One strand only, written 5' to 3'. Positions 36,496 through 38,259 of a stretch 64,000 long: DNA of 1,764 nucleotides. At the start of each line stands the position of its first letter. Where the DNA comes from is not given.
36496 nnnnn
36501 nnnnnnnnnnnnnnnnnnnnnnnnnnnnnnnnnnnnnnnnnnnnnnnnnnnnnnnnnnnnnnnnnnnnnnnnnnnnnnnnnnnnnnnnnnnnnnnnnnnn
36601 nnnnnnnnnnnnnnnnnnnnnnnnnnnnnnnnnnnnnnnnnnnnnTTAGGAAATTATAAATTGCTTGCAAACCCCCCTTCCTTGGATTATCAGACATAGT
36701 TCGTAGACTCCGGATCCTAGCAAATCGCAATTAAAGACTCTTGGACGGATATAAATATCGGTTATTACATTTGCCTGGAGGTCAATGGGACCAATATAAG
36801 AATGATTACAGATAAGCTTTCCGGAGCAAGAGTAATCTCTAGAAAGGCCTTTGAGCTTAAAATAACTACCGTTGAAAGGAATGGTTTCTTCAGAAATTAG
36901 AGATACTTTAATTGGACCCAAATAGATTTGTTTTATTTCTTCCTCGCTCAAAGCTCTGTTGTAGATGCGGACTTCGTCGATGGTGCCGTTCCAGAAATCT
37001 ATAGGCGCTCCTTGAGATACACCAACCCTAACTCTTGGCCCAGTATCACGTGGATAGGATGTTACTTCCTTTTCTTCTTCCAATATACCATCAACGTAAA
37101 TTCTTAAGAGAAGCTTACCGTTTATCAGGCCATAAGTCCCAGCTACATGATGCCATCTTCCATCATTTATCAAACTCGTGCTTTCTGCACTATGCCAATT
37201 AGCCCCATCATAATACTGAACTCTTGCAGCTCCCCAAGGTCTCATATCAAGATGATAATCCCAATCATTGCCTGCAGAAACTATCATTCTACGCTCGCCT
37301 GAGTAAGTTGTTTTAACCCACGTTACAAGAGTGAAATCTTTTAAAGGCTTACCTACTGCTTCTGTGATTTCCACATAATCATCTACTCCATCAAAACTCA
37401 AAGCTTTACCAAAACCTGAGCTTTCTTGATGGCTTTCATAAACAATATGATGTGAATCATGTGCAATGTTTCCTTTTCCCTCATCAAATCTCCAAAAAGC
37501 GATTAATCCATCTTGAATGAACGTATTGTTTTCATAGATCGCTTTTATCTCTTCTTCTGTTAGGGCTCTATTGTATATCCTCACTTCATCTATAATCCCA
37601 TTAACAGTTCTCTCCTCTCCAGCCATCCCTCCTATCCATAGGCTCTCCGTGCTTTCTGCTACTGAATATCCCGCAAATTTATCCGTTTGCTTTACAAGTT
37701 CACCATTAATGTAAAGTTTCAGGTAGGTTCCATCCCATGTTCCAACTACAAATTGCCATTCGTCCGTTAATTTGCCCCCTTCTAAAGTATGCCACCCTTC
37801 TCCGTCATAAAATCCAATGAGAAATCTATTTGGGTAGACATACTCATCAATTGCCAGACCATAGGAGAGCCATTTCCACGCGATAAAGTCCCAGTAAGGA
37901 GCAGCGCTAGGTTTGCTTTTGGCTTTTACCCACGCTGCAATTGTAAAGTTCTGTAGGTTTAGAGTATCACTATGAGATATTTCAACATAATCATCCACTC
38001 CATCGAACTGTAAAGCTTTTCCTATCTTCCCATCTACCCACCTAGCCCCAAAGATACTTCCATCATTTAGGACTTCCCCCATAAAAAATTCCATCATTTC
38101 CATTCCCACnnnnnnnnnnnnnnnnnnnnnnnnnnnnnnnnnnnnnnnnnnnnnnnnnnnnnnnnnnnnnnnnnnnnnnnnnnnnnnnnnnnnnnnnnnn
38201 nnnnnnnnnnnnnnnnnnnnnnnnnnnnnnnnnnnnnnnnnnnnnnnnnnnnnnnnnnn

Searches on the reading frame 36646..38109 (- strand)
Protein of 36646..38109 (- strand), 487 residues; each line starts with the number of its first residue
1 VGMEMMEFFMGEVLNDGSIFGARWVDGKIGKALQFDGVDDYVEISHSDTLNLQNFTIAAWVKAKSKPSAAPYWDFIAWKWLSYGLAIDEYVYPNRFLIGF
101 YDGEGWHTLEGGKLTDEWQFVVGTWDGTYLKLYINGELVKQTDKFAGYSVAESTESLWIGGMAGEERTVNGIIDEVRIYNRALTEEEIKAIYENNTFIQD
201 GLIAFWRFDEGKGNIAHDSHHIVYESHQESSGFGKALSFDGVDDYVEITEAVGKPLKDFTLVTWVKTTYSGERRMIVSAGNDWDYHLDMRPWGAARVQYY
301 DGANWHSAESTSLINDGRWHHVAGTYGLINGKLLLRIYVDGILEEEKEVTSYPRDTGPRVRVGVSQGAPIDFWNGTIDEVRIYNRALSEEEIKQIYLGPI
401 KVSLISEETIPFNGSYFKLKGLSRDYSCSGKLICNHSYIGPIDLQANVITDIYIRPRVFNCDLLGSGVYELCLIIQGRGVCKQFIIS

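Call 111: search_protein_families(library=pfam, proteins=[window:36646-38109:-], max_evalue=0.001)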
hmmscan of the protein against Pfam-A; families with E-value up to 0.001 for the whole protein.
window:36646-38109:- (487 aa): 4 families
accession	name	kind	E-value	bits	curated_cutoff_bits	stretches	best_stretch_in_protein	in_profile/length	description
PF13385.13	Laminin_G_3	-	3.5e-60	203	27.6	2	240-393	1-151/151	Concanavalin A-like lectin/glucanases superfamily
PF00354.24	Pentaxin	-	6.2e-12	46.1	25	1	242-400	10-171/194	Pentaxin family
PF02973.23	Sialidase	-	5.7e-09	36.2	26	1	126-192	116-185/189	Sialidase, N-terminal domain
PF07953.20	Toxin_R_bind_N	-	5.5e-05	23.4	23.8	0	114-183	122-191/191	Clostridium neurotoxin, N-terminal receptor binding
